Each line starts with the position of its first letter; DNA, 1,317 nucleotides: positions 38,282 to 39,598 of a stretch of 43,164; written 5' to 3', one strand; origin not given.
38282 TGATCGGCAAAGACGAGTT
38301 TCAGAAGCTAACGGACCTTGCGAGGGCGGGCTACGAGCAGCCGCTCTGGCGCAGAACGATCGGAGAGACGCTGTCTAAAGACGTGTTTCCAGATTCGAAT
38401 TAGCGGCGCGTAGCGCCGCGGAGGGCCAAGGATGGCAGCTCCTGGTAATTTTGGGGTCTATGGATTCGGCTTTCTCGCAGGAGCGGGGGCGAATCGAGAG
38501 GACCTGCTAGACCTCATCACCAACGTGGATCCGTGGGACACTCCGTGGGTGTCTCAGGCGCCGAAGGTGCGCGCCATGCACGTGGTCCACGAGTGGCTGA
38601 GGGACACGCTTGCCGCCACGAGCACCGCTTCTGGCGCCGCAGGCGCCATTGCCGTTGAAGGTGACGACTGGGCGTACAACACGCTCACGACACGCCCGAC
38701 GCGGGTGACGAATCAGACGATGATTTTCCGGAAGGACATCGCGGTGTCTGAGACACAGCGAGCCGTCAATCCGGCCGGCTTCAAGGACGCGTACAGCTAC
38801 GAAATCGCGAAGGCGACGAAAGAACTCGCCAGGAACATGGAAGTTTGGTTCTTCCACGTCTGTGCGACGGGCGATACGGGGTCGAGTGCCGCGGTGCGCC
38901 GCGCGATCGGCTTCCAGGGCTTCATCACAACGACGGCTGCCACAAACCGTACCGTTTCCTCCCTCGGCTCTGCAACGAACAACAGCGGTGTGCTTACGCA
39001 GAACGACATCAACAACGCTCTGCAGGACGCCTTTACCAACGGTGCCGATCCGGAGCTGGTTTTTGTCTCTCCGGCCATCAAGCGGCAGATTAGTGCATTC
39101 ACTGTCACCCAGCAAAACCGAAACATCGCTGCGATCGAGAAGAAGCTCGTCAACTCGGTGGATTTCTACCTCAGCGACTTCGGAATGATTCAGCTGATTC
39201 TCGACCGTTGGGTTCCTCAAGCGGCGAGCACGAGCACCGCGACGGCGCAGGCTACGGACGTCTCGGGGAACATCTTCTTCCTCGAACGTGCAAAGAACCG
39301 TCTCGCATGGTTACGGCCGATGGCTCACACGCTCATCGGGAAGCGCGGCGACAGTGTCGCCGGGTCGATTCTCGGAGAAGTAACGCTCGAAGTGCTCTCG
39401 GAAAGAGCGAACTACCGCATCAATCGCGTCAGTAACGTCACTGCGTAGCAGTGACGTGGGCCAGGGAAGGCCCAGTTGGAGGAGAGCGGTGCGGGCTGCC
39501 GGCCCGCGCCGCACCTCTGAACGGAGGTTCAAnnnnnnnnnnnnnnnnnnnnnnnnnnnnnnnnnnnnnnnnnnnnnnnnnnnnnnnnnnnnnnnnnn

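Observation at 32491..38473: The same VYG[FY]GF hexapeptide recurs at the capsid N-terminus and twice in overlapping ORFs just before terL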

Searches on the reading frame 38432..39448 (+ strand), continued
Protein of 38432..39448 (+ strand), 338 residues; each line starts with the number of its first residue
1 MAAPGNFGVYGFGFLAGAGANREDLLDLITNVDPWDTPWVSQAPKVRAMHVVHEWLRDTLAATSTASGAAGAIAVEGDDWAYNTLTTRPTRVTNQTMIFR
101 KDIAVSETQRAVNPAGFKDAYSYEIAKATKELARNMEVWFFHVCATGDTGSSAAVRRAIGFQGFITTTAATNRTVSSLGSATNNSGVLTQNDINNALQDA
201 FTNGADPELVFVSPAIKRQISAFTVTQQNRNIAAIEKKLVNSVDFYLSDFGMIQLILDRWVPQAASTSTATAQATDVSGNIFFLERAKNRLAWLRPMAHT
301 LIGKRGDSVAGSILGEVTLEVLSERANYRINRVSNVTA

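Call 50: search_dna_similar(query=window:38432-39448:+, collection=phages, mode=protein, max_rows=30)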
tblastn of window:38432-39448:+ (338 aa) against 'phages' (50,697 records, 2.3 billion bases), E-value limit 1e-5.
Records with a match: 194; places in all: 200; records where one place covers at least 80% of the query: 143.
Best place of each record, by identity: <60% 194.
By first word of the organism name: Pseudomonas 104; Vibrio 15; Aeromonas 11; Caudoviricetes 10; Proteus 8; Cronobacter 7; Sulfitobacter 7; Salmonella 7; Rhizobium 5; Microcystis 2; and 16 more.
By host as written in the record: Pseudomonas aeruginosa 39; - 27; Pseudomonas aeruginosa PAO1 16; Aeromonas hydrophila 9; Pseudomonas sp. 6; Sulfitobacter sp. CB2047 6; Proteus mirabilis 5; Pseudomonas aeruginosa strain PAO1 deltafliF 4; and 61 more.
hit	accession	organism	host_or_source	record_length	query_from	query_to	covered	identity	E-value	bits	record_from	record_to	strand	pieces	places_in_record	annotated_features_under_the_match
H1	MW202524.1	Caudoviricetes sp.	Manatee Spring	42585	19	327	91%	34.2%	2e-35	142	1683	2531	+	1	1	major capsid protein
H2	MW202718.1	Caudoviricetes sp.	Manatee Spring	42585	19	327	91%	34.2%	2e-35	142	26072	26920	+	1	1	major capsid protein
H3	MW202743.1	Caudoviricetes sp.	Manatee Spring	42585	19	327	91%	34.2%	2e-35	142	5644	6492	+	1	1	major capsid protein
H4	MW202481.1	Caudoviricetes sp.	Manatee Spring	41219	22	330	91%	33.1%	4e-38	150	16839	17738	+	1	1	major capsid protein | hypothetical protein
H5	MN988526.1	Rhizobium phage RHph_N3_2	Rhizobium phaseoli N3_2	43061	1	338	100%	29.9%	3e-20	98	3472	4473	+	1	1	major capsid protein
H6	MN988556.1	Rhizobium phage RHph_I1_23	Rhizobium phaseoli I1_23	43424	1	338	100%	29.9%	4e-20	97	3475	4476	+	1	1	major capsid protein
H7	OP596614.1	Bradyrhizobium phage ppBeUSDA76-2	Bradyrhizobium elkanii USDA 76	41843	1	327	97%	29.7%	1e-17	90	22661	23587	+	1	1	DUF5309 domain-containing protein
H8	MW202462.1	Caudoviricetes sp.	Manatee Spring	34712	21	327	91%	31.3%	4e-32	132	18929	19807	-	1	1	major capsid protein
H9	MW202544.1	Bacteriophage sp.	Manatee Spring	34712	21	327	91%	31.3%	4e-32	132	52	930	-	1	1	major capsid protein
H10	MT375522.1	Methylophilales phage Venkman EXVC282S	Methylophilales bacterium H5P1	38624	22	327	91%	31.2%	3e-30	127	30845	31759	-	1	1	major capsid protein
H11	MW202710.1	Caudoviricetes sp.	Manatee Spring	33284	22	324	90%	31.3%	6e-32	132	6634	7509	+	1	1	major capsid protein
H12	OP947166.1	Thiohalocapsa phage LS06-2018-MD04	-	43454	1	330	98%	28.7%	6e-21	100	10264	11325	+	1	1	major head protein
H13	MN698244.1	Pelagibacter phage HTVC106P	Candidatus Pelagibacter sp. HTCC7211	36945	22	327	91%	30.6%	5e-25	111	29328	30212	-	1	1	head protein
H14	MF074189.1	Sinorhizobium phage phiM5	Sinorhizobium meliloti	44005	20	326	91%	30.5%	2e-26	116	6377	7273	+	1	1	major capsid protein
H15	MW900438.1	Vibrio phage vB_ValP_VA-RY-3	Vibrio alginolyticus RY-3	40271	17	327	92%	30.1%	7e-24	108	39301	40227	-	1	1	major head protein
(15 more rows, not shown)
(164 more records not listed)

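Call 51: get_annotated_region(hit=H5, flank=4000)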
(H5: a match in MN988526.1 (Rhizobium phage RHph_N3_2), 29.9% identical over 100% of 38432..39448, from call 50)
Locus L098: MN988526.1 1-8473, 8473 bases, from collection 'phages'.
description: Rhizobium phage RHph_N3_2, complete genome.
organism: Rhizobium phage RHph_N3_2 (NCBI taxid 2509747)
taxonomy: Viruses; Duplodnaviria; Heunggongvirae; Uroviricota; Caudoviricetes
host: Rhizobium phaseoli N3_2; source: agricultural lands; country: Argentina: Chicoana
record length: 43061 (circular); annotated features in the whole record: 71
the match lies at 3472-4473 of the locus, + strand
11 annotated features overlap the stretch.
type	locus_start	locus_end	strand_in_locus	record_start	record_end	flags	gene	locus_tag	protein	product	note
CDS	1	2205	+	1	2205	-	-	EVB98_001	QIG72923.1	portal protein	-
CDS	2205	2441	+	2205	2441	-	-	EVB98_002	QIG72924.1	hypothetical protein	-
misc_feature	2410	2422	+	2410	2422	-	-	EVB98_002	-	attachment site attL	-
CDS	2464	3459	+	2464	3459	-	-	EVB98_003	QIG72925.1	hypothetical protein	-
CDS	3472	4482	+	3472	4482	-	-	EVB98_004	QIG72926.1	major capsid protein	-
CDS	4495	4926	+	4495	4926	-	-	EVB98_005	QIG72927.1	hypothetical protein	-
CDS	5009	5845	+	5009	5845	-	-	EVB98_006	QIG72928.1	HNH endonuclease protein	-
CDS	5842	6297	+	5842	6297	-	-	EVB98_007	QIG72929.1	hypothetical protein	-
CDS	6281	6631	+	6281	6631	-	-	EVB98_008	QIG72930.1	hypothetical protein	-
CDS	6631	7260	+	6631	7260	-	-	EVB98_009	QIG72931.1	putative structural protein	-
CDS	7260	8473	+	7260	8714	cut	-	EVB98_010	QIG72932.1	constituent protein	-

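Call 73: predict_structure(alignment_id=A1)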
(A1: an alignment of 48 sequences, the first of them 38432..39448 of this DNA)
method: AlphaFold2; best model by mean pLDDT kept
length: 338 residues; sequences in the alignment: 48
mean_pLDDT: 69.1   pTM: 0.65
mean pLDDT of the five models: 69.1, 66.6, 64.5, 62.7, 58.8
residues with pLDDT >= 90: 9; 70-90: 178; 50-70: 83; < 50: 68
segments of 3 or more residues with pLDDT < 50: 1-33, 36-42, 44-47, 66-72, 168-175, 236-239
pLDDT, mean of each block of 10 residues (from residue 1): 43 42 44 48 50 75 54 53 61 84 77 76 90 88 63 69 66 48 71 82 82 84 62 45 74 84 73 69 85 86 80 89 80 73
secondary structure, 60 per line:
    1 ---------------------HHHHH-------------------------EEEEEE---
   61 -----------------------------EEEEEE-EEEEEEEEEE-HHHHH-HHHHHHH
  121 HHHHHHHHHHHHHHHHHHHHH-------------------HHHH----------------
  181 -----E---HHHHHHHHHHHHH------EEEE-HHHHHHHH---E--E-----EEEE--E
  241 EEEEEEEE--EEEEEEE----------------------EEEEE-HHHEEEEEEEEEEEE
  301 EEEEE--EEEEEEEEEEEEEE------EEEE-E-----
elements in order: H22-26 E52-57 E90-95 E97-106 H108-112 H114-141 H161-164 H190-202 E209-212 H214-221 E234-237 E240-248 E251-257 E280-284 E289-305 E308-321 E328-331

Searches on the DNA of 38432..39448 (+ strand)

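Call 67: search_rna_families(sources=[L028, L059, L064, L065, L072], threshold=gathering)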
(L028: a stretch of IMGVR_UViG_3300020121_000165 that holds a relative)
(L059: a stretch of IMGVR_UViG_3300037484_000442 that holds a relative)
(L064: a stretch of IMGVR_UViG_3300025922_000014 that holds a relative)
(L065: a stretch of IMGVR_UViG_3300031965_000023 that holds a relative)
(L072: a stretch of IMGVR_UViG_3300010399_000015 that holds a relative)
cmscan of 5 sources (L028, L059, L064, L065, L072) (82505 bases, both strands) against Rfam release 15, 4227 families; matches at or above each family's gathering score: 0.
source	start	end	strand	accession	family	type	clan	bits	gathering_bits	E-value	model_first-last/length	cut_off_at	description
